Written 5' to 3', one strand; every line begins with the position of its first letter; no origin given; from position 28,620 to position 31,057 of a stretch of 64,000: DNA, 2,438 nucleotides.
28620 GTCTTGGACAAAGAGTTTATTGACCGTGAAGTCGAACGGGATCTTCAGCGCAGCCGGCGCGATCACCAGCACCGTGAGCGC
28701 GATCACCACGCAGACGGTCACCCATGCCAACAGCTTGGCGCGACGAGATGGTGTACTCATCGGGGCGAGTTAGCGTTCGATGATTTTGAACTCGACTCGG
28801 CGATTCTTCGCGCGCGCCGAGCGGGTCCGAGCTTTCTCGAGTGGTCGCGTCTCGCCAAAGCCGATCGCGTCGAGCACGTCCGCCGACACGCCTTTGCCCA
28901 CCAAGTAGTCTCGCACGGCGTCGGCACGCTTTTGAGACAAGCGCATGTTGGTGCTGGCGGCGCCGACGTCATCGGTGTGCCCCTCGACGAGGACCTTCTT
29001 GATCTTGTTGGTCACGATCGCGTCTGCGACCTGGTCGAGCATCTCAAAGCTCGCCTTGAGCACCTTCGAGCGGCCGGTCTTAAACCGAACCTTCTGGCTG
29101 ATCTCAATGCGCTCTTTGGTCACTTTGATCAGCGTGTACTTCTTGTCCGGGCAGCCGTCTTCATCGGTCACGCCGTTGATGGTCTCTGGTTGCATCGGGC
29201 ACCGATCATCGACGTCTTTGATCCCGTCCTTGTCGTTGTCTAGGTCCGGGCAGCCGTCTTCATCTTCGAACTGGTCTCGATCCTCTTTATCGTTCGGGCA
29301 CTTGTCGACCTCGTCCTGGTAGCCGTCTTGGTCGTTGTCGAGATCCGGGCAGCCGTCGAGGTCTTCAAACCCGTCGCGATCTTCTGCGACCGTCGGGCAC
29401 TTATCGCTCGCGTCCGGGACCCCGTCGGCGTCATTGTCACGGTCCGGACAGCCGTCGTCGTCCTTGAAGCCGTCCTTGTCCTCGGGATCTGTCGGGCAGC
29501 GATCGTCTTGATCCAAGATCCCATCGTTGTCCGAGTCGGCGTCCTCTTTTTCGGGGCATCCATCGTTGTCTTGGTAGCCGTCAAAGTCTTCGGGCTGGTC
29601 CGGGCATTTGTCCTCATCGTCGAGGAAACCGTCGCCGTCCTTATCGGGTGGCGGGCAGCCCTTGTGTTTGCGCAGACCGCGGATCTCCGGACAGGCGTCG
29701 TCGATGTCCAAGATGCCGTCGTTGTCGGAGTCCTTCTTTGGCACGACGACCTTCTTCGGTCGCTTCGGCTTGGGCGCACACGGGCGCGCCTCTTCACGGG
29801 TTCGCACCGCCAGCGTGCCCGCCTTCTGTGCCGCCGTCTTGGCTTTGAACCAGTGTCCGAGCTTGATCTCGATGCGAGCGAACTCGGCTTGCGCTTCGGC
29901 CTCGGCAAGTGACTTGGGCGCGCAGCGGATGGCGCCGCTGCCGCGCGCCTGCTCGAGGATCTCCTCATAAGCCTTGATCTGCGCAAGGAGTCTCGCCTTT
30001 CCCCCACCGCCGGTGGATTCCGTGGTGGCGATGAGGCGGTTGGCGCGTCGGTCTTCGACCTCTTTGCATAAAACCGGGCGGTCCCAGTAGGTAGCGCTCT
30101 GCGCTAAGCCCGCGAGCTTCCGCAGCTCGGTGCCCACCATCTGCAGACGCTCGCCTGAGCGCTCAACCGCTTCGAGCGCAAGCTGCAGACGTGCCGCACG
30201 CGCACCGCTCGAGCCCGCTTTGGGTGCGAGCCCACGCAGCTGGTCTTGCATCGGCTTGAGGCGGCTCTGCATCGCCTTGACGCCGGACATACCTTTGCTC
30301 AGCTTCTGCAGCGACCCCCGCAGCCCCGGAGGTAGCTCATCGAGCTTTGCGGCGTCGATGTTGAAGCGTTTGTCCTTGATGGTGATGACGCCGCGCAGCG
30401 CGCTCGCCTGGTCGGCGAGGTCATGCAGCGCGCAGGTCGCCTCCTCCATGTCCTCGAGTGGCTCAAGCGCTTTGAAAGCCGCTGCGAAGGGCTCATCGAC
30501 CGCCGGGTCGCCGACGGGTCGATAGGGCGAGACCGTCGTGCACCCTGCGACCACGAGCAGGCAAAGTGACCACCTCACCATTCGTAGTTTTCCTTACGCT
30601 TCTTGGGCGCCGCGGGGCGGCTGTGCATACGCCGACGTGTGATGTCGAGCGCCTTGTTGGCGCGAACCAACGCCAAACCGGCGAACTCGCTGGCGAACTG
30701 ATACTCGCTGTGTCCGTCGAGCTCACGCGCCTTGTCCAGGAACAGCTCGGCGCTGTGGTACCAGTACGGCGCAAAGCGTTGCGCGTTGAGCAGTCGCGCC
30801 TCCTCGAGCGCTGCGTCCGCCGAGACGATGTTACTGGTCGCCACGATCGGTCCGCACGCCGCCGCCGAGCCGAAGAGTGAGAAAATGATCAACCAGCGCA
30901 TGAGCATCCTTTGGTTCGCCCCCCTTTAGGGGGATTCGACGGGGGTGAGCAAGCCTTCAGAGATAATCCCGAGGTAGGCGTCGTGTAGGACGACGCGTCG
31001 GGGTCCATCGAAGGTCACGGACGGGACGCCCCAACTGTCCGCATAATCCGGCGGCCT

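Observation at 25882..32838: Six-gene translationally coupled envelope operon around an MMPL transporter and a calcium-repeat OmpA protein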

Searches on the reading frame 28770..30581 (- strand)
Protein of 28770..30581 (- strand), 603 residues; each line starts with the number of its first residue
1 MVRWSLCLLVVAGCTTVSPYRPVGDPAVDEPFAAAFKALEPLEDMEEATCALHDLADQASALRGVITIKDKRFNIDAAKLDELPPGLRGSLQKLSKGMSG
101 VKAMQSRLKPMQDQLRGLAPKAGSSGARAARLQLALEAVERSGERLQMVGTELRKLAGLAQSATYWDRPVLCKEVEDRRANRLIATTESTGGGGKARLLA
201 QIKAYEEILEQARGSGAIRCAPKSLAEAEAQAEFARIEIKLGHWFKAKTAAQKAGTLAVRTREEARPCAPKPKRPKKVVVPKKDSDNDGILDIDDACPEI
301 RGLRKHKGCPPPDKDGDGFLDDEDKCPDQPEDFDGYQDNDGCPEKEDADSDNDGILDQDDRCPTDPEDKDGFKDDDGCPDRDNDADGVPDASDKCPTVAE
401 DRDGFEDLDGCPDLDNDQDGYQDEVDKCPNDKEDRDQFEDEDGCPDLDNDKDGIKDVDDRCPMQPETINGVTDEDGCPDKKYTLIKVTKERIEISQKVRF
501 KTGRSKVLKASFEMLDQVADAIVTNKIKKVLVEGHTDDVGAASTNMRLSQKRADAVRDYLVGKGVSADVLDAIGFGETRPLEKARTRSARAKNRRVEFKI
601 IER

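Call 3: search_protein_families(library=pfam, proteins=[window:28770-30581:-], max_evalue=0.01)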
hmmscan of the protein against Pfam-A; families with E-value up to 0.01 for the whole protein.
window:28770-30581:- (603 aa): 2 families
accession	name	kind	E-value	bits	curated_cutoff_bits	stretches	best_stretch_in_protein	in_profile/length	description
PF00691.25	OmpA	-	2.5e-21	76.3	27.2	1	500-594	2-98/98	OmpA family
PF02412.23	TSP_3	-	1.8e-08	34.4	25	0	283-300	14-31/36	Thrombospondin type 3 repeat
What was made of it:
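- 28770..30581 (-): g4: OmpA-family lipoprotein, 603 aa. Domains: clade-specific N-domain (about 30015-30539), DUF4398-like domain (about 29742-30014), 11 TSP3 calcium repeats (29148-29732), OmpA peptidoglycan-binding domain (28800-29084). Pfam OmpA 76 bits and TSP_3 (call 3).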

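Call 4: search_protein_families(library=ncbifam, proteins=[window:28770-30581:-], max_evalue=0.01)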
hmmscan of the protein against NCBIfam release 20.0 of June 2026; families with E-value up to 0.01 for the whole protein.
window:28770-30581:- (603 aa): 40 families (the best 25 are shown)
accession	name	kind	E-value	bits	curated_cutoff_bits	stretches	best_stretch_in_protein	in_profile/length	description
NF033763.1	exchanger_TraB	exception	6.2e-52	176.2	700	3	410-601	318-498/522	outer membrane exchange protein TraB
NF053612.1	anchor_PA1041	equivalog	2e-30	106.5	250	1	448-600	77-235/236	PA1041 family peptidoglycan-binding anchor lipoprotein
NF053611.1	YiaD_Gzip_OmpA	equivalog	2.8e-30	105.5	175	1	491-600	97-206/206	YiaD family glycine zipper/OmpA-like lipoprotein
TIGR02802.1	Pal_lipo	equivalog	5.5e-23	81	125.35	1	498-599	2-103/104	peptidoglycan-associated lipoprotein Pal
NF053585.1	OMP_LP_YfiB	equivalog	1.9e-22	79.9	128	1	492-598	52-158/163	outer membrane lipoprotein YfiB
NF045787.1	OmpABordt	equivalog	2.1e-22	79.8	200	1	486-601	75-190/194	outer membrane protein OmpA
TIGR03350.1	type_VI_ompA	equivalog_domain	6e-20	71.6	139.8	1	488-599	22-136/137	type VI secretion system protein TssL, long form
NF053613.1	OMP_toxin_LptF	equivalog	9.7e-20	71.3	400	1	497-600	142-245/256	lipotoxin F family OmpA-related lipoprotein LptF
NF006541.1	PRK09038.1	equivalog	2.2e-19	70.1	283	1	491-600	136-248/253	flagellar motor protein MotD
TIGR03789.1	pdsO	hypoth_equivalog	8e-18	65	152.2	1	489-599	132-242/243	sortase-associated OmpA-like protein PdsO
NF006546.0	PRK09039.1-5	equivalog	1.3e-16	60.9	615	1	485-603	213-343/343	peptidoglycan -binding protein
NF008067.1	PRK10802.1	equivalog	1.6e-16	60.6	261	1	499-596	70-167/171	peptidoglycan-associated lipoprotein Pal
NF053607.1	CHU_0125_OmpA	equivalog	2.7e-16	59.2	620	1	483-602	518-638/639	CHU_0125 family OmpA-like outer membrane integrity protein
NF007804.1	PRK10510.1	equivalog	5.4e-16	58.6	307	1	494-599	110-215/219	OmpA family lipoprotein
NF006544.0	PRK09039.1-3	equivalog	7.1e-16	58.7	362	1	486-603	214-343/343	peptidoglycan -binding protein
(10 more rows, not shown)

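Call 25: search_solved_structures(query=window:28770-30581:-, max_evalue=0.001)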
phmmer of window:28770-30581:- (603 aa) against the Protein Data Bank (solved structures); distinct sequences matched with E-value up to 0.001: 58.
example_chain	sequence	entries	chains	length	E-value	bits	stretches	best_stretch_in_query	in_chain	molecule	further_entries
5wtl_A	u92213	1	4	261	1.5e-38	136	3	490-601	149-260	OmpA family protein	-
5wtp_A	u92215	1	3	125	1.2e-17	67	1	489-601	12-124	OmpA family protein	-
5u1h_A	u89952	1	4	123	2.8e-17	65.8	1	490-600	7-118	Outer membrane porin F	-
2lbt_A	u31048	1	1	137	2.6e-16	62.6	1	499-599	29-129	Uncharacterized protein Rv0899/MT0922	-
2lca_A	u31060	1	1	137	3.6e-16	62.1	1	499-599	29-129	Uncharacterized protein Rv0899/MT0922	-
2kgw_A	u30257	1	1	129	3.7e-16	62.1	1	499-599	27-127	Outer membrane protein A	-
2l26_A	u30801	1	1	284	9.1e-16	60.8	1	499-599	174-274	Uncharacterized protein Rv0899/MT0922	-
2hqs_H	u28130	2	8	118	1.4e-14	56.9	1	510-599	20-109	Peptidoglycan-associated lipoprotein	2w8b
1oap_A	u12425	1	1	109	2.2e-14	56.2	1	510-596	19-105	PEPTIDOGLYCAN-ASSOCIATED LIPOPROTEIN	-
4pwt_A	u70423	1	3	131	3.1e-14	55.8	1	511-596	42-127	Peptidoglycan-associated lipoprotein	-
9rle_P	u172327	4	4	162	3.3e-14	55.7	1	497-596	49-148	Peptidoglycan-associated lipoprotein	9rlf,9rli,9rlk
4r40_B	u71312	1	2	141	3.5e-14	55.6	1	509-596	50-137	Peptidoglycan-associated lipoprotein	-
2aiz_P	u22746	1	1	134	6.8e-14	54.6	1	512-596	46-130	Outer membrane protein P6 (Fragment)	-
4g4v_A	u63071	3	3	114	2.1e-13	53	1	498-598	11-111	Peptidoglycan-associated lipoprotein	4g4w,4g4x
9v99_A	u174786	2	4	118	3.4e-12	49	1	502-602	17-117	Outer membrane beta-barrel domain-containing protein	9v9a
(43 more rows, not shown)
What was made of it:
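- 28770..30581 (-): PDB 5wtl, an OmpA with TSP3 repeats, matches at E 1.5e-38 (call 25).
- On TSP3 calcium-binding repeats: PDB 5wtl matches (call 25).
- Closest known: Capnocytophaga gingivalis OmpA with TSP3 repeats. Same: It shares calcium-binding TSP3 repeats with an intra-repeat Cys, followed by an OmpA-like domain (E 1.5e-38, call 25).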

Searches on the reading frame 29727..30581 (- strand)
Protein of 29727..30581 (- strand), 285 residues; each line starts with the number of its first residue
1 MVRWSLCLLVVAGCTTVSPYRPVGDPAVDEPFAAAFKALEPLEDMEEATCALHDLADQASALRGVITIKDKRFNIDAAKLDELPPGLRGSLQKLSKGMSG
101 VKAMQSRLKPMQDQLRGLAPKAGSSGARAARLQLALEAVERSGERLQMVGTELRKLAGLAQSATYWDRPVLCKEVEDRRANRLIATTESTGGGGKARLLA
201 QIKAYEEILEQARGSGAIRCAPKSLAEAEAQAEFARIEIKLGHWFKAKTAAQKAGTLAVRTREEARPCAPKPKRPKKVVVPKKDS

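Call 36: search_protein_families(library=pfam, proteins=[window:29730-30581:-], max_evalue=10)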
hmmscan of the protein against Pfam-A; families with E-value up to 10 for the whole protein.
window:29730-30581:- (284 aa): 1 family
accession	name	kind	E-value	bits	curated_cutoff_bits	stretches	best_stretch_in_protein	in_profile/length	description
PF16535.10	T3SSipB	-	1.1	10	31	1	88-140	63-118/155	Type III cell invasion protein SipB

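Call 52: search_protein_representatives(protein=window:29727-30581:-)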
Query: 285 residues. Proteins with E-value up to 0.001 (for the whole library): 36; up to 1e-10: 6; up to 1e-30: 4. The best 36 are listed.
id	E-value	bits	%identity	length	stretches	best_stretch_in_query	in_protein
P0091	9.9e-124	428.5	72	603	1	1-285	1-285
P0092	1.2e-120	418.4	88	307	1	26-265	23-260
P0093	5.1e-79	282.0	82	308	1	118-285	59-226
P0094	7.1e-34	134.0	41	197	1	18-210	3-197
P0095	2.8e-26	109.1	66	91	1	1-82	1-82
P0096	6.6e-25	104.6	79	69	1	1-63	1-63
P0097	1.2e-08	51.3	94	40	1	60-90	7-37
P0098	8.9e-07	45.2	38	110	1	190-274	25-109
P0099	4.9e-06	42.7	43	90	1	193-250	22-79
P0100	1.6e-05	41.1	33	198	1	195-284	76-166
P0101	1.9e-05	40.8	37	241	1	196-279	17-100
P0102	3.9e-05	39.8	45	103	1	208-272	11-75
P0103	4.9e-05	39.4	39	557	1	192-273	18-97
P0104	5.3e-05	39.3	44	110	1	192-272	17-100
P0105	6.8e-05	39.0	35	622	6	41-128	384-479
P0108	1.0e-04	38.4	36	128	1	194-282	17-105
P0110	1.4e-04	38.0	41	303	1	192-280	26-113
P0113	2.6e-04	37.1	37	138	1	182-274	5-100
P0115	3.0e-04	36.9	36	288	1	190-273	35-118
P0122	5.3e-04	36.1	35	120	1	196-276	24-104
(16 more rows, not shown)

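Call 54: search_protein_families(library=pfam, proteins=[P0098, P0099, P0101, P0103, P0104, P0108, P0110, P0113, P0115, P0122], max_evalue=0.01)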
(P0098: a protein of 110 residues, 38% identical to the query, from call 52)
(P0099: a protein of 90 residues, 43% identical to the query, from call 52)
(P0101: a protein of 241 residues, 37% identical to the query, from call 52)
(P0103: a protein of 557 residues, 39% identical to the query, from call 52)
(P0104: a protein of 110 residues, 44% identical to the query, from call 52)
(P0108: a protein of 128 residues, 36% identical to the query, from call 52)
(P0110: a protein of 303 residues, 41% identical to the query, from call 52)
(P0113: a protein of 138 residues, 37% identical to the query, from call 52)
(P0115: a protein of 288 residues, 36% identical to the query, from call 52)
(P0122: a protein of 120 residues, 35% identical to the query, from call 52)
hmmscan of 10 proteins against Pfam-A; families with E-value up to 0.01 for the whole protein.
P0098 (110 aa): 0 families

P0099 (90 aa): 0 families

P0101 (241 aa): 3 families
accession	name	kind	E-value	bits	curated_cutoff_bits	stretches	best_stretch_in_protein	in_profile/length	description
PF02412.23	TSP_3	-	1e-08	35.1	25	2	104-123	13-32/36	Thrombospondin type 3 repeat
PF14346.11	DUF4398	-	2.1e-05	25.4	27.9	1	28-86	8-66/78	Domain of unknown function (DUF4398)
PF05901.16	Excalibur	-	0.0035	18.1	22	0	134-142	26-34/36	Excalibur calcium-binding domain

P0103 (557 aa): 2 families
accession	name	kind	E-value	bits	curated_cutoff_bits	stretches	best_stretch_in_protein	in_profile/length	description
PF14346.11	DUF4398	-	0.0007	20.5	27.9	1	30-88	7-65/78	Domain of unknown function (DUF4398)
PF00691.25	OmpA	-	0.0039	17.9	27.2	0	516-548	66-98/98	OmpA family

P0104 (110 aa): 1 family
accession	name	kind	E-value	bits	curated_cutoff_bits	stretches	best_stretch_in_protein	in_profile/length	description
PF14346.11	DUF4398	-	0.0037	18.2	27.9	1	34-89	10-65/78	Domain of unknown function (DUF4398)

P0108 (128 aa): 0 families

P0110 (303 aa): 2 families
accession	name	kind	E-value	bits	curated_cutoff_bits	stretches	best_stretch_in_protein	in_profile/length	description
PF00691.25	OmpA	-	7.9e-24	84.3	27.2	1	198-294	2-98/98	OmpA family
PF02412.23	TSP_3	-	4.2e-06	26.8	25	1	118-136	14-32/36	Thrombospondin type 3 repeat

P0113 (138 aa): 1 family
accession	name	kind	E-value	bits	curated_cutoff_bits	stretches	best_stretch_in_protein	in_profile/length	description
PF14346.11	DUF4398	-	3.1e-05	24.8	27.9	1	30-90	9-69/78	Domain of unknown function (DUF4398)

P0115 (288 aa): 0 families

P0122 (120 aa): 2 families
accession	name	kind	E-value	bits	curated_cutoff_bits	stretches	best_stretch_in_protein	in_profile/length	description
PF14346.11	DUF4398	-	3.6e-05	24.6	27.9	1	34-89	7-62/78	Domain of unknown function (DUF4398)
PF21335.2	ATPD_C_metazoa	-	0.0048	17.4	26.5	1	53-77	3-26/42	Metazoan delta subunit of F1F0-ATP synthase, C-terminal domain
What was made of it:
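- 28770..30581 (-): Residues 190-280 hit small DUF4398 proteins and DUF4398-TSP3-OmpA fusions (calls 52, 54).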

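Call 55: find_related_loci(query=A5, collection=metagenome_contigs, flank=10000)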
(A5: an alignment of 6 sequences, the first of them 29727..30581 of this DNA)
Query A5 (285 aa) in metagenome_contigs; peptide patterns used: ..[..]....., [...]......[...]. (x = any residue, [..] = any of these).
311 stretches matched a pattern; 6 encode a relative of the query (tblastn E <= 1e-3); 6 distinct loci.
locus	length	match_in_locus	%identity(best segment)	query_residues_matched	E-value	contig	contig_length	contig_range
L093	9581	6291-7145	79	1-285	2e-138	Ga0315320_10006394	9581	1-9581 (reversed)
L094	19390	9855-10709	78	1-285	3e-135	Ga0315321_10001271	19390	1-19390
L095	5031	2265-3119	79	1-285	3e-128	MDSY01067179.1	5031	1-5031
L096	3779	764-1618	72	1-285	1e-128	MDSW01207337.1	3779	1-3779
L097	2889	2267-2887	71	1-207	4e-98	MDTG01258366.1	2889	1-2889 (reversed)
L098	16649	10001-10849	47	6-285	4e-65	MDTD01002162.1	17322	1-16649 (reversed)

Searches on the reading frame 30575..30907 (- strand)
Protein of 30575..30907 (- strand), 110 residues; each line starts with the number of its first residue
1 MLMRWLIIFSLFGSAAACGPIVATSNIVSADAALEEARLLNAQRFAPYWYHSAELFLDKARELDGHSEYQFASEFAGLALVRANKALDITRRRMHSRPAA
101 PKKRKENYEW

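Call 3: search_protein_families(library=pfam, proteins=[window:30575-30907:-], max_evalue=0.01)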
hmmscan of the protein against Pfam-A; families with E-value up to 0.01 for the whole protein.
window:30575-30907:- (110 aa): 1 family
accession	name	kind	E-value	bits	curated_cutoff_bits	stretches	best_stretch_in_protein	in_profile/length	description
PF14346.11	DUF4398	-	5.4e-07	30.4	27.9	1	27-93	3-69/78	Domain of unknown function (DUF4398)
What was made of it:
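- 30575..30907 (-): g3: DUF4398 lipoprotein, 110 aa. It lies 18 nt after the g2 stop, and its stop overlaps the g4 start by 7 nt. Pfam DUF4398 scores 30.4 bits against a cut-off of 27.9 (call 3).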

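Call 4: search_protein_families(library=ncbifam, proteins=[window:30575-30907:-], max_evalue=0.01)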
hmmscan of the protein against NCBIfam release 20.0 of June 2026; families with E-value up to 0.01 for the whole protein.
window:30575-30907:- (110 aa): 0 families
